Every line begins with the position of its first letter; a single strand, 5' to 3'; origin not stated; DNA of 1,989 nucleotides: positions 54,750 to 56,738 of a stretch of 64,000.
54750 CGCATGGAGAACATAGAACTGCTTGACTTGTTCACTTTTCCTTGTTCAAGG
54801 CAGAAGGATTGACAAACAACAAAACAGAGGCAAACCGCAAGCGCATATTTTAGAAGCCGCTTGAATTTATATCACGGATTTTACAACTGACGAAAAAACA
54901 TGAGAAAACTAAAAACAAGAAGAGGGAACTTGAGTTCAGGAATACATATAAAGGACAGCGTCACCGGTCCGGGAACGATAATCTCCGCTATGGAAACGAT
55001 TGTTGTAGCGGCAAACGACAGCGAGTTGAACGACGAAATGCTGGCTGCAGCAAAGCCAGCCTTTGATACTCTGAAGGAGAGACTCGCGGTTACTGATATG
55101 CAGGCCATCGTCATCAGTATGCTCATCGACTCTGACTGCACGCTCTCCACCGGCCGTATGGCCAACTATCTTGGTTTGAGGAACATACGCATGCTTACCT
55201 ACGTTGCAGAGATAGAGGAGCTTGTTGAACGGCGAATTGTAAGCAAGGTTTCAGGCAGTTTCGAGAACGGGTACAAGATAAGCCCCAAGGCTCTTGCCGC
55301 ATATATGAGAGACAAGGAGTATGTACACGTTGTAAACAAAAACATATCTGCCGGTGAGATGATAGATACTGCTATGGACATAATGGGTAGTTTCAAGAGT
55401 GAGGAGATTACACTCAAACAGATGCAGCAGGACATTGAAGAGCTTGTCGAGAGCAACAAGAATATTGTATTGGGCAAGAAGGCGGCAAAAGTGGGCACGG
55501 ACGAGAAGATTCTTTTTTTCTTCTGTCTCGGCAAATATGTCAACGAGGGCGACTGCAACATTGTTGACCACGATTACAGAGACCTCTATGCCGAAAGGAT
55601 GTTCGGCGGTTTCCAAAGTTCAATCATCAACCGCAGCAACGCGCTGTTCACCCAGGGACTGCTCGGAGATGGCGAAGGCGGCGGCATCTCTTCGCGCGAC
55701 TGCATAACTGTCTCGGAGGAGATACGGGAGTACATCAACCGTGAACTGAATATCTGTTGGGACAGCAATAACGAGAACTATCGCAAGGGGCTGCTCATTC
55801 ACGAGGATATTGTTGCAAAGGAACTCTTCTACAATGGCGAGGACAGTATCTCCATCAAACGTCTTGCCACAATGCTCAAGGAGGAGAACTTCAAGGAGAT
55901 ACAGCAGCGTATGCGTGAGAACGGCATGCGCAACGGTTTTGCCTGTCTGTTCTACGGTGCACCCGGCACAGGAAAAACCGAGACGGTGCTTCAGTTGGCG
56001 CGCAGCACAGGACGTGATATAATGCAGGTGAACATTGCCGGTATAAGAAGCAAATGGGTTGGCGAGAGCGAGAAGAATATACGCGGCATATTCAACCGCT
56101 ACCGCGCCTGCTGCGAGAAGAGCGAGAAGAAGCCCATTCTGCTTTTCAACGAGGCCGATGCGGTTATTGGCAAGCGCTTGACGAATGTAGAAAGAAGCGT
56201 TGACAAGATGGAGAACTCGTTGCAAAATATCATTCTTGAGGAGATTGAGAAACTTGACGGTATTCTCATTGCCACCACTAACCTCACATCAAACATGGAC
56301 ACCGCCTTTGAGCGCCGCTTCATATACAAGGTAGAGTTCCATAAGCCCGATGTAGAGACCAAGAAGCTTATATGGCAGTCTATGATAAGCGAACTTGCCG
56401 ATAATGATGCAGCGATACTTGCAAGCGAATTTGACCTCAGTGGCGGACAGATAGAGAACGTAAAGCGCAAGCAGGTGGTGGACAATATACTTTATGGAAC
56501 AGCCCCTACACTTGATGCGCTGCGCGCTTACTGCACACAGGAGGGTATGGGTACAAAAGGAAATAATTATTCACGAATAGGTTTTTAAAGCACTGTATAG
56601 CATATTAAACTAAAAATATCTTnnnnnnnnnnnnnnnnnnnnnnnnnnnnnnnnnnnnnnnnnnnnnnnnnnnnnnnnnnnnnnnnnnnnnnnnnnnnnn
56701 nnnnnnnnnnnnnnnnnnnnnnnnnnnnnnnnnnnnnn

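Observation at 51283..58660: A+T-rich island: WYL regulator, AAA+ ATPase, two WG-repeat paralogs, NADAR-like protein and orphans, a candidate uncharacterised conflict or stress system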

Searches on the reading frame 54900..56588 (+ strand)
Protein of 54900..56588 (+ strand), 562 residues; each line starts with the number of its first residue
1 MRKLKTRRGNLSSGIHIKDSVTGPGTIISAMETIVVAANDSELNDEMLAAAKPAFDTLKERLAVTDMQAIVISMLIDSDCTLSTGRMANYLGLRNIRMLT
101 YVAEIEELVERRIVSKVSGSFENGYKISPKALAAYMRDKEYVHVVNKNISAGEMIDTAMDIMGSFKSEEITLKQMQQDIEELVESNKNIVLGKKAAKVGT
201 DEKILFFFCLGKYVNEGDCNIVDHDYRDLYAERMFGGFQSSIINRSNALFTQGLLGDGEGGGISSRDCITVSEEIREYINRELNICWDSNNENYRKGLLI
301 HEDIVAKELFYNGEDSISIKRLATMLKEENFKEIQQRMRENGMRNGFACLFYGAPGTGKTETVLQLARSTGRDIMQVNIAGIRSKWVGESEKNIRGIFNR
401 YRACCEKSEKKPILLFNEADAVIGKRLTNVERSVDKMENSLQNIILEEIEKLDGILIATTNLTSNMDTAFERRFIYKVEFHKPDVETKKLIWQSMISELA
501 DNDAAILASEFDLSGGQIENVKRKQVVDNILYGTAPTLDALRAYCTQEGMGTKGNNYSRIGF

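Call 3: search_protein_families(library=pfam, proteins=[window:54900-56588:+], max_evalue=0.1)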
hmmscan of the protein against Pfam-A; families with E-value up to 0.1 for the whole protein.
window:54900-56588:+ (562 aa): 8 families
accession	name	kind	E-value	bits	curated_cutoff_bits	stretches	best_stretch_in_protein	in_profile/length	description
PF00004.35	AAA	-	1.9e-23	83.8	21.2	1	349-480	1-129/131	ATPase family associated with various cellular activities (AAA)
PF13086.12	AAA_11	-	0.00018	21.8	27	1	335-459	6-136/257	AAA domain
PF13481.12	AAA_25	-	0.0016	18.6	27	1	342-407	28-97/195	AAA domain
PF12774.13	AAA_6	-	0.017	14.6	25.2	1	346-379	32-65/327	Hydrolytic ATP binding site of dynein motor region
PF12775.13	AAA_7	-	0.034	14.1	25.8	0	341-377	28-64/181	P-loop containing dynein motor region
PF13521.12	AAA_28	-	0.061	14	27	0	350-372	3-25/164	AAA domain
PF24164.1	TMP_N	-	0.07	14.1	27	0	415-445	41-71/82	Tape measure protein N-terminal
PF07728.20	AAA_5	-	0.073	13.5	22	0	350-374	3-28/139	AAA domain (dynein-related subfamily)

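Call 4: search_protein_families(library=padloc, proteins=[window:54900-56588:+], max_evalue=0.1)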
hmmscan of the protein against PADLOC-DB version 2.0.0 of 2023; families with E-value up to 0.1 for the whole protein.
window:54900-56588:+ (562 aa): 8 families
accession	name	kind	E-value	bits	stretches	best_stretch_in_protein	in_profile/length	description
PDLC02196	IetA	-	4.7e-26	90.1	1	334-535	110-307/374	-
PDLC02195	IetA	-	4.2e-24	83.6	1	335-546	126-335/395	-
PDLC04232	IetA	-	5.4e-11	40.5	1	336-499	106-262/330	-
PDLC00915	TRIP13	-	3.5e-09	34.5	1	348-502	65-230/302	TRIP13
PDLC04231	IetA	-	8.5e-09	33.6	1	337-487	108-251/262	-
PDLC00914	TRIP13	-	1.1e-08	32.9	1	349-504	74-239/302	TRIP13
PDLC03838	DolB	-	0.00049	17.5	1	345-376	165-196/375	-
PDLC04140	mad8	-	0.0022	15.6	1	348-373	29-54/314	mads_8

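Call 5: search_protein_families(library=ncbifam, proteins=[window:54900-56588:+], max_evalue=0.1)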
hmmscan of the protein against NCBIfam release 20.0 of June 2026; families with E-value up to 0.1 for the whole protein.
window:54900-56588:+ (562 aa): 16 families
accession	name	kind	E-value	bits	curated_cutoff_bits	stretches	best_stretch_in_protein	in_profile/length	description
NF042959.1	IteA_antiphage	equivalog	8.7e-24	84.3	510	1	335-536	114-311/367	anti-phage ATPase IteA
NF041006.2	cell_div_CdvC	equivalog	1.9e-20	73.1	650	1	349-498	137-288/370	cell division protein CdvC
TIGR01243.1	CDC48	subfamily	1.8e-16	59.6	802.65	1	339-495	480-634/733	CDC48 family AAA ATPase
TIGR03689.1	pup_AAA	equivalog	7e-11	41.5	504.75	1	339-530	209-410/512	proteasome ATPase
NF047747.1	PrtsmActNtasePan2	equivalog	2.3e-10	40.3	700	1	336-522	175-365/397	proteasome-activating nucleotidase Pan2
NF003069.1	PRK03992.1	subfamily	3.1e-10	39.8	500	1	341-500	160-319/379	proteasome-activating nucleotidase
TIGR01242.2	TIGR01242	subfamily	5.5e-10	38.8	500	1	342-493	144-295/362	proteasome-activating nucleotidase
NF047748.1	PrtsmActNtasePan1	equivalog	2.2e-09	36.9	750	1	338-519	174-359/405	proteasome-activating nucleotidase Pan1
TIGR01241.2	FtsH_fam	equivalog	4.5e-07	29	600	1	342-494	191-343/598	ATP-dependent zinc metalloprotease FtsH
NF003229.0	PRK04195.1-5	equivalog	8.6e-06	24.7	280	1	341-424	39-117/413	replication factor C large subunit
NF003232.0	PRK04195.2-2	equivalog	0.0028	16.6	701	1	349-425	39-110/480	replication factor C large subunit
NF008053.0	PRK10787.1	equivalog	0.0029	15.7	891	1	275-385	291-388/784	endopeptidase La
TIGR01447.1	recD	equivalog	0.0063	15.1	310.15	1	319-370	137-187/597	exodeoxyribonuclease V subunit alpha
TIGR02640.1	gas_vesic_GvpN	equivalog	0.0082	15.7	266.8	1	327-378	3-53/262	gas vesicle protein GvpN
NF003228.0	PRK04195.1-4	equivalog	0.046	12.6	456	1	348-444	39-133/502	replication factor C large subunit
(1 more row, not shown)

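Call 6: search_protein_families(library=phrogs, proteins=[window:54900-56588:+], max_evalue=0.1)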
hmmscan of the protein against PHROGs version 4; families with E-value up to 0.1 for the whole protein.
window:54900-56588:+ (562 aa): 20 families
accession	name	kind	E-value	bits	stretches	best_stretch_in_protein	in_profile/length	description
phrog_3757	-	unknown function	2.1e-37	130.4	1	330-534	110-312/367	-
phrog_10401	-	other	1.4e-31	111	1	346-515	460-606/667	ATPase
phrog_9172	-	unknown function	4e-24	86.3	1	329-491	91-253/509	-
phrog_7485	-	unknown function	5.8e-11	43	1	329-480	210-359/430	-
phrog_29662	-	other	1.6e-07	31.5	1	342-502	345-492/548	ATP-dependent protease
phrog_249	-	moron, auxiliary metabolic gene and host takeover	3.1e-07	31.1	1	322-380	110-161/380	porphyrin biosynthesis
phrog_16448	-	other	6.2e-07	29.1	1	318-503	418-614/680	ATPase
phrog_168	-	DNA, RNA and nucleotide metabolism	7.1e-07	30.2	1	349-501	45-175/314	clamp loader of DNA polymerase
phrog_8638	-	unknown function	1.5e-05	24.8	1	339-403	298-362/568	-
phrog_11838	-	DNA, RNA and nucleotide metabolism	1.7e-05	25.2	1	347-456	41-144/420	clamp loader of DNA polymerase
phrog_30773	-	unknown function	5.9e-05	22.6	1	336-492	186-343/666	-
phrog_2107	-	other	0.0063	17.2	1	350-392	7-49/201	thymidylate kinase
phrog_14322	-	unknown function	0.01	16.2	1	350-464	230-328/398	-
phrog_4871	-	other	0.015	14.7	0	348-374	498-527/764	ATP-dependent protease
phrog_296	-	integration and excision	0.02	14.6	1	327-369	300-341/626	DNA transposition protein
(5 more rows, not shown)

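Call 7: find_encoding_contigs(protein=window:54900-56588:+, flank=10000, max_places=8)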
Protein window:54900-56588:+ (562 aa): 3 contigs read that carry it; 1 place shown.
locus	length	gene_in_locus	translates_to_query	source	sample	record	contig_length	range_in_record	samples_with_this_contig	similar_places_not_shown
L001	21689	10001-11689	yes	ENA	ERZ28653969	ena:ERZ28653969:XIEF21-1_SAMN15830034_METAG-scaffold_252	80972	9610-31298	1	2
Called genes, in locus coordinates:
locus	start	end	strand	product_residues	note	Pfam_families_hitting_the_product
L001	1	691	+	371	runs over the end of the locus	PF01041:DegT_DnrJ_EryC1, PF01053:Cys_Met_Meta_PP (faint), PF00266:Aminotran_5 (faint)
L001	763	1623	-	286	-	PF14681:UPRTase, PF00156:Pribosyltran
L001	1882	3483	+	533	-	PF01293:PEPCK_ATP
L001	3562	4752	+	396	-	PF03602:Cons_hypoth95 (weak), PF22013:PG_1098_Fer, PF18096:Thump_like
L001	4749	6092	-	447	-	PF01134:GIDA (faint), PF01262:AlaDh_PNT_C (faint), PF03486:HI0933_like (faint), PF07992:Pyr_redox_2, PF12831:FAD_oxidored (weak), PF13738:Pyr_redox_3, PF00070:Pyr_redox, PF02852:Pyr_redox_dim, +1 more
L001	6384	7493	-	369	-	PF08719:NADAR (weak)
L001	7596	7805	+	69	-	-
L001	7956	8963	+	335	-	PF13280:WYL, PF25583:WCX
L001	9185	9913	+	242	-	PF14903:WG_beta_rep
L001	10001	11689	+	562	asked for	PF00004:AAA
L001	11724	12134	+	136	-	-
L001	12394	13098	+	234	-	-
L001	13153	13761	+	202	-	-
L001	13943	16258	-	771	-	PF17678:Glyco_hydro_92N, PF07971:Glyco_hydro_92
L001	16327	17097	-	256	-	PF14622:Ribonucleas_3_3, PF22935:RM44_endonuclase (weak), PF00636:Ribonuclease_3, PF00035:dsrm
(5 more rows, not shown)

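Call 8: find_homologous_proteins(query=window:54900-56588:+, max_evalue=1e-10)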
Query window:54900-56588:+ (562 aa): 7999 proteins with E <= 1e-10 among 8000 candidates; the best 120 are listed.
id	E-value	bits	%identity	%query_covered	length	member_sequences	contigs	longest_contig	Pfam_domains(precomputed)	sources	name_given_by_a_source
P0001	0.0e+0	1141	92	100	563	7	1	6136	PF00004.36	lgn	-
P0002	0.0e+0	1140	91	100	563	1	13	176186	PF00004.36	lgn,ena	-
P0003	0.0e+0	1138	92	98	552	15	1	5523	PF00004.36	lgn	-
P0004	0.0e+0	1138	91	100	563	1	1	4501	PF00004.36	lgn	-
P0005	0.0e+0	1116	90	100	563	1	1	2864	PF00004.36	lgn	-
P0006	1.2e-212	726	60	100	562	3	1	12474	PF13086.13,PF00004.36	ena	-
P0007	5.9e-211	720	59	100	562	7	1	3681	PF00004.36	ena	-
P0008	8.7e-206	703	59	100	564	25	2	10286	PF00004.36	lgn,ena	-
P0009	1.6e-205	702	58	100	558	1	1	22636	PF13086.13,PF00004.36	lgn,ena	-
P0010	2.2e-205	702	59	100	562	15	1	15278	PF00004.36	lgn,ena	-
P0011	3.3e-204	698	59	100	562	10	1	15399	PF00004.36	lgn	-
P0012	3.6e-204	698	59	100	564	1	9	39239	PF00004.36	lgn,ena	-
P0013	4.7e-204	697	58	100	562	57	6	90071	PF00004.36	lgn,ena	-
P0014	6.2e-204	697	59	100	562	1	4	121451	PF00004.36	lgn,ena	-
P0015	7.6e-204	697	58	100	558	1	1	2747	PF00004.36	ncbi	-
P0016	1.0e-203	696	59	100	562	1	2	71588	PF00004.36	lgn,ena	-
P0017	3.0e-203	695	59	100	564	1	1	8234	PF00004.36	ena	-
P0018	1.1e-202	693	58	100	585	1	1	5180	PF00004.36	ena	-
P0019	1.2e-202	693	58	100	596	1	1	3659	PF00004.36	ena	-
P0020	1.3e-202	692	58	100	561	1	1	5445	PF13086.13,PF00004.36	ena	-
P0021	1.7e-202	692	58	100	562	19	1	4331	PF00004.36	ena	-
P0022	2.6e-202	692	58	100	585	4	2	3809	PF00004.36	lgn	-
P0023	2.7e-202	691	58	100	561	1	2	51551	PF13086.13,PF00004.36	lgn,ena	-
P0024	5.0e-202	691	58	100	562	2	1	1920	PF00004.36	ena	-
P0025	5.3e-202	690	58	100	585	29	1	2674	PF00004.36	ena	-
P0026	5.9e-202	690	58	100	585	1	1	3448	PF00004.36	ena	-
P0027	1.0e-201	690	57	100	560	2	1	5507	PF00004.36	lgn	-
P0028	1.0e-201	690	58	100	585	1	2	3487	PF00004.36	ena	-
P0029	1.1e-201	689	58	100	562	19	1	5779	PF00004.36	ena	-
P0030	4.0e-201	688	59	96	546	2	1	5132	PF00004.36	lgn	-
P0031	1.0e-200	686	58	100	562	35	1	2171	PF00004.36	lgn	-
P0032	2.0e-200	685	57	100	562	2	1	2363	PF13086.13,PF00004.36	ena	-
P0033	3.2e-200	685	58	100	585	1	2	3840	PF00004.36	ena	-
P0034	3.4e-200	685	57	100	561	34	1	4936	PF00004.36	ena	-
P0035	3.7e-200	684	58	100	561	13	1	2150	PF00004.36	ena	-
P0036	1.1e-199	683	59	95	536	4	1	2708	PF00004.36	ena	-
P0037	5.1e-199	681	57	100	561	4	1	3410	PF00004.36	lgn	-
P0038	5.7e-199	680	58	100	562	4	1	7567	PF00004.36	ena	-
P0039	9.4e-199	680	59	95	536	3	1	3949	PF00004.36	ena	-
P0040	1.6e-198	679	58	100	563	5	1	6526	PF00004.36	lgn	-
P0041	9.9e-198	676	56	100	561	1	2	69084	PF00004.36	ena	-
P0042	1.3e-197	676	56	100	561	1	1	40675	PF00004.36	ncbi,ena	-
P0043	1.5e-197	676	56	100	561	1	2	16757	PF00004.36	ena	-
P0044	1.2e-196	673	56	100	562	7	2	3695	PF00004.36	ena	-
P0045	1.7e-196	672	57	100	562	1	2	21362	PF13086.13,PF00004.36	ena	-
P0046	1.5e-195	669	56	100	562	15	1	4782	PF00004.36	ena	-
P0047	2.8e-195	668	56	100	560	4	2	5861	PF00004.36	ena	-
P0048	5.1e-195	667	56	100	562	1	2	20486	PF13086.13,PF00004.36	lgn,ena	-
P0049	5.6e-195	667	56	100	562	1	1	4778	PF00004.36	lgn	-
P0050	3.1e-194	665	56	100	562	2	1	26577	PF00004.36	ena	-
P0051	7.7e-194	664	56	100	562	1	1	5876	PF00004.36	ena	-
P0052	7.3e-193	660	54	100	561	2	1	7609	PF00004.36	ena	-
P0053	7.6e-193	660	55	100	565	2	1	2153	PF00004.36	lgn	-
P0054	1.1e-192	660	55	100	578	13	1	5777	PF00004.36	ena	-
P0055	2.2e-192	659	56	98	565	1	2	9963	PF00004.36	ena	-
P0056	3.4e-192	658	56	100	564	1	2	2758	PF00004.36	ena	-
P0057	9.9e-191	653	56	96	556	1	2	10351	PF00004.36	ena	-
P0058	4.2e-189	648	55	100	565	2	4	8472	PF00004.36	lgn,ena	-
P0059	4.4e-189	648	55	100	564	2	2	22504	PF00004.36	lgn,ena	-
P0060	1.0e-188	647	55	100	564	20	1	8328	PF13086.13,PF00004.36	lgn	-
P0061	1.4e-188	646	56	97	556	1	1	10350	PF00004.36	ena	-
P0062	2.2e-188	646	55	100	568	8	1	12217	PF00004.36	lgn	-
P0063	5.7e-188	644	55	100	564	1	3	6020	PF13086.13,PF00004.36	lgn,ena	-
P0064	2.1e-185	636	54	100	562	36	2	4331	PF13086.13,PF00004.36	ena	-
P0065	7.1e-184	631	54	100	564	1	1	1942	PF13086.13,PF00004.36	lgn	-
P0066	9.3e-184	630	54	100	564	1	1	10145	PF13086.13,PF00004.36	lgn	-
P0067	1.7e-183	629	54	100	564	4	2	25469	PF13086.13,PF00004.36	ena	-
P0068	2.3e-183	629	54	100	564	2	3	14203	PF13086.13,PF00004.36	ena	-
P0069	3.9e-183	628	54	100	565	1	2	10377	PF13086.13,PF00004.36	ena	-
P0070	3.5e-182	625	53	100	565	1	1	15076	PF13086.13,PF00004.36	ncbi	-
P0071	6.8e-179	614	52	100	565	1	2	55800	PF00004.36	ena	-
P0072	3.6e-177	609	56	92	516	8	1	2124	PF13086.13,PF00004.36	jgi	jgi:hypothetical protein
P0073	5.8e-167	575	51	96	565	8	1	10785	PF13086.13,PF00004.36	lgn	-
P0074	2.6e-166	573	49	100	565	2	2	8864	PF00004.36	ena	-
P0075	1.4e-165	570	49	100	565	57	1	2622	PF00004.36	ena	-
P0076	2.2e-164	566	48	100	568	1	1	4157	PF00004.36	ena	-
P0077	1.5e-163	564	48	100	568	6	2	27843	PF00004.36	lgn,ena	-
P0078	1.4e-160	554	48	100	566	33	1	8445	PF00004.36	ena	-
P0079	1.7e-159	550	48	100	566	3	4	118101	PF00004.36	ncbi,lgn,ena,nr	ncbi:MAG: ATP-binding protein [Bacteroidaceae bacterium]|nr:ATP-binding protein [Bacteroidaceae bact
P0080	5.0e-159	549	47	100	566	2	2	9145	PF00004.36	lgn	-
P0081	3.4e-158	546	49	98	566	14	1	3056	PF00004.36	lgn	-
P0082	7.0e-157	542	49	97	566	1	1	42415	PF00004.36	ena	-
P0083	2.7e-156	540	46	100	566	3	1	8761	PF00004.36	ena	-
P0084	6.4e-156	538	45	100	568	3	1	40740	PF00004.36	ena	-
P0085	8.6e-155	535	46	100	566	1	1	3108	PF00004.36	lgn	-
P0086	1.2e-154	534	47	100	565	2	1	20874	PF00004.36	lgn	-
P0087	1.2e-154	534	47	100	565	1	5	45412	PF00004.36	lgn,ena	-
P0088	1.5e-154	534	47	100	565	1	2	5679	PF00004.36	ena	-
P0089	1.7e-154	534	46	100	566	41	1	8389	PF00004.36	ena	-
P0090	2.0e-153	530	45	100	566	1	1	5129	PF00004.36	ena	-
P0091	1.6e-152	527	45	100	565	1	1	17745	PF00004.36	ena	-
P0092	2.5e-152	527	47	100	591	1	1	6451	PF00004.36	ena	-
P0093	3.5e-151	523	45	100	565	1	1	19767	PF00004.36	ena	-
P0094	4.7e-151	522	45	100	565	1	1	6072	PF00004.36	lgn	-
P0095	1.3e-150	521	46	96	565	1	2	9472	PF00004.36,PF07728.21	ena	-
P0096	1.0e-149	518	44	100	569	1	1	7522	PF12774.14,PF00004.36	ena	-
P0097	1.8e-149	517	45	100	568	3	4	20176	PF00004.36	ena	-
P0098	2.0e-149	517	45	100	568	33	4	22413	PF00004.36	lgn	-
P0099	3.9e-146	506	56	76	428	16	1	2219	PF13086.13,PF00004.36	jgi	jgi:hypothetical protein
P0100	1.3e-145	504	45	96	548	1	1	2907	PF00004.36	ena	-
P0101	1.7e-144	501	61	69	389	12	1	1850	PF13086.13,PF00004.36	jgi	jgi:ATP-dependent Clp protease ATP-binding subunit ClpA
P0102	1.1e-143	498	70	57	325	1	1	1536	PF13086.13,PF00004.36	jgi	jgi:SpoVK/Ycf46/Vps4 family AAA+-type ATPase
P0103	2.0e-143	497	47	93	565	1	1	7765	PF00004.36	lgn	-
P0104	6.0e-142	492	44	97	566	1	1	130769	PF00004.36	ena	-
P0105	2.2e-141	490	45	100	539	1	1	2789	PF00004.36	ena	-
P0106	1.1e-140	488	46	96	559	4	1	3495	PF00004.36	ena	-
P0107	6.2e-139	482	44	96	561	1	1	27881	PF00004.36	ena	-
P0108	2.7e-137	477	49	83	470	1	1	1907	PF00004.36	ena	-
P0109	4.1e-135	470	44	96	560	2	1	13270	PF00004.36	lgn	-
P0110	2.8e-134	467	45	96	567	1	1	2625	PF00004.36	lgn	-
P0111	4.0e-134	466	45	96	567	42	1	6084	PF00004.36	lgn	-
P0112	1.6e-132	461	53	75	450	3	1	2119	PF00004.36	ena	-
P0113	6.9e-130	453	43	94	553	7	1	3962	PF00004.36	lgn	-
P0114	2.0e-129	451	64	59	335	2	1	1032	PF00004.36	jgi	jgi:SpoVK/Ycf46/Vps4 family AAA+-type ATPase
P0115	7.0e-129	449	43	95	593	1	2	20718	PF00004.36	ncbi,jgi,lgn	-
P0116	2.7e-128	447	42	100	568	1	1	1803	PF00004.36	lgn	-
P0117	3.4e-128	447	43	100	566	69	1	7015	PF00004.36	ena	-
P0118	1.2e-127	445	42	96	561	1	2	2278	PF00004.36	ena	-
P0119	1.5e-127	445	43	96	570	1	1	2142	PF00004.36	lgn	-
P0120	1.9e-127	445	42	96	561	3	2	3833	PF00004.36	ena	-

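Call 9: find_encoding_contigs(protein=P0014, flank=8000, max_places=3)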
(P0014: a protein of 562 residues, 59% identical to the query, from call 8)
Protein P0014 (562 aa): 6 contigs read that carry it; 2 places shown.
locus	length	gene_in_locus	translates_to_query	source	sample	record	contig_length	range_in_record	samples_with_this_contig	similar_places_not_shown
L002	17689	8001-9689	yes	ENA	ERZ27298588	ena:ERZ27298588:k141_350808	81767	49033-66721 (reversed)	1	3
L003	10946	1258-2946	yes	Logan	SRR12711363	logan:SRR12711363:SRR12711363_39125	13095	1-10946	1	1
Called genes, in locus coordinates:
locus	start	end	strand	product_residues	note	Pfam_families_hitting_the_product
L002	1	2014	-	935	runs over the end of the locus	PF00069:Pkinase, PF07714:PK_Tyr_Ser-Thr, PF03109:ABC1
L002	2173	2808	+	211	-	-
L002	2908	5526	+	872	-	-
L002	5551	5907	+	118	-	-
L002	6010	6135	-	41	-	-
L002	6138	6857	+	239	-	PF08719:NADAR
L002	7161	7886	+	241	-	PF14903:WG_beta_rep (faint)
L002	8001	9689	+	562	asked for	PF00004:AAA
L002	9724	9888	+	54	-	-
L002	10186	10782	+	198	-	-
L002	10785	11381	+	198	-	PF13151:DUF3990 (weak), PF18760:ART-PolyVal (weak)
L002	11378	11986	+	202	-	PF08719:NADAR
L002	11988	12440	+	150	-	PF10263:SprT-like (weak)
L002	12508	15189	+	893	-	PF12705:PDDEXK_1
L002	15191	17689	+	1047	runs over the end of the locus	PF00580:UvrD-helicase, PF13245:AAA_19, PF13361:UvrD_C, PF13538:UvrD_C_2 (faint), PF12705:PDDEXK_1 (weak)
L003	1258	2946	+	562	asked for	PF00004:AAA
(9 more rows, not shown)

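Call 10: find_encoding_contigs(protein=P0079, flank=8000, max_places=3)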
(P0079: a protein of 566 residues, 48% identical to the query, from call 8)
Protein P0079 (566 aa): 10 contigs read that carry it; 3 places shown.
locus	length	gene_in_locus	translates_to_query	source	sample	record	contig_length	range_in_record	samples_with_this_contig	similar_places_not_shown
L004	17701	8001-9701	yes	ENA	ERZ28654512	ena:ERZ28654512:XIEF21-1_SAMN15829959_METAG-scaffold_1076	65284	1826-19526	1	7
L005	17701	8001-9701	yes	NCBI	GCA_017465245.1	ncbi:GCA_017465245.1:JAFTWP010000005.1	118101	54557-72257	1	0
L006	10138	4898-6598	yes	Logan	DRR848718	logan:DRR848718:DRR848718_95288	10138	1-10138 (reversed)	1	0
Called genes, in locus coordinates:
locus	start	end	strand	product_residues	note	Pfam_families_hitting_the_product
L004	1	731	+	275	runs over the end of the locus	PF14267:DUF4357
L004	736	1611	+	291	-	PF02661:Fic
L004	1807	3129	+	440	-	PF14583:Pectate_lyase22 (weak)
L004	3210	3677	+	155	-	PF01966:HD (weak)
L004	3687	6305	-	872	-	PF00069:Pkinase, PF07714:PK_Tyr_Ser-Thr, PF03109:ABC1 (faint), PF06293:Kdo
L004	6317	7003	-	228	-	-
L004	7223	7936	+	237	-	-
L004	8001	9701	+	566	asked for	PF00004:AAA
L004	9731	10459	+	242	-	-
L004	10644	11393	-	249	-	PF04471:Mrr_cat, PF22722:NA-iREase1 (faint)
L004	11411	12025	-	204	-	PF08719:NADAR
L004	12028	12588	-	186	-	PF00644:PARP (faint), PF13151:DUF3990 (weak), PF18760:ART-PolyVal (weak)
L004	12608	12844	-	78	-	-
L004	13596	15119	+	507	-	PF13347:MFS_2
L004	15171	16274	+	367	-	PF00331:Glyco_hydro_10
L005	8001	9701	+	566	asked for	PF00004:AAA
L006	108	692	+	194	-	PF01966:HD (weak)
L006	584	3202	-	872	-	PF00069:Pkinase, PF07714:PK_Tyr_Ser-Thr, PF03109:ABC1 (faint), PF06293:Kdo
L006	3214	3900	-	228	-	-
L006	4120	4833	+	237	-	-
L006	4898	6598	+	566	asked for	PF00004:AAA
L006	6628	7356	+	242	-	-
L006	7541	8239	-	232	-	PF04471:Mrr_cat, PF22722:NA-iREase1 (faint)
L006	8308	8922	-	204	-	PF08719:NADAR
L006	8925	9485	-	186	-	PF00644:PARP (faint), PF13151:DUF3990 (weak), PF18760:ART-PolyVal (weak)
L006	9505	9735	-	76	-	-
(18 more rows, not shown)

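Call 11: find_encoding_contigs(protein=P0104, flank=8000, max_places=3)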
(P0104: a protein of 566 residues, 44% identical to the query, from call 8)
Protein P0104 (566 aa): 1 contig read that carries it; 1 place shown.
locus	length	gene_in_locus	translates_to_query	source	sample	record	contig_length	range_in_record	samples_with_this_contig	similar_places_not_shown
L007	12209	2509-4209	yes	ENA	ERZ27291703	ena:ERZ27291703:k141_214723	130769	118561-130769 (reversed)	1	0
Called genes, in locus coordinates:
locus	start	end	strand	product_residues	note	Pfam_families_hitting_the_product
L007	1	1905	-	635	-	?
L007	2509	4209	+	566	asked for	PF00004:AAA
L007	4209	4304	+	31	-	-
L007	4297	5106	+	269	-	PF00149:Metallophos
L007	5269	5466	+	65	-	-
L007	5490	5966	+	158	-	-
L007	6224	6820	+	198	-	-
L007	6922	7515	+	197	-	PF08719:NADAR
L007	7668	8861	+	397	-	-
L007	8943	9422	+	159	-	PF06941:NT5C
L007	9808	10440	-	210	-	-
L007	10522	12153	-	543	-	PF00069:Pkinase, PF07714:PK_Tyr_Ser-Thr, PF03109:ABC1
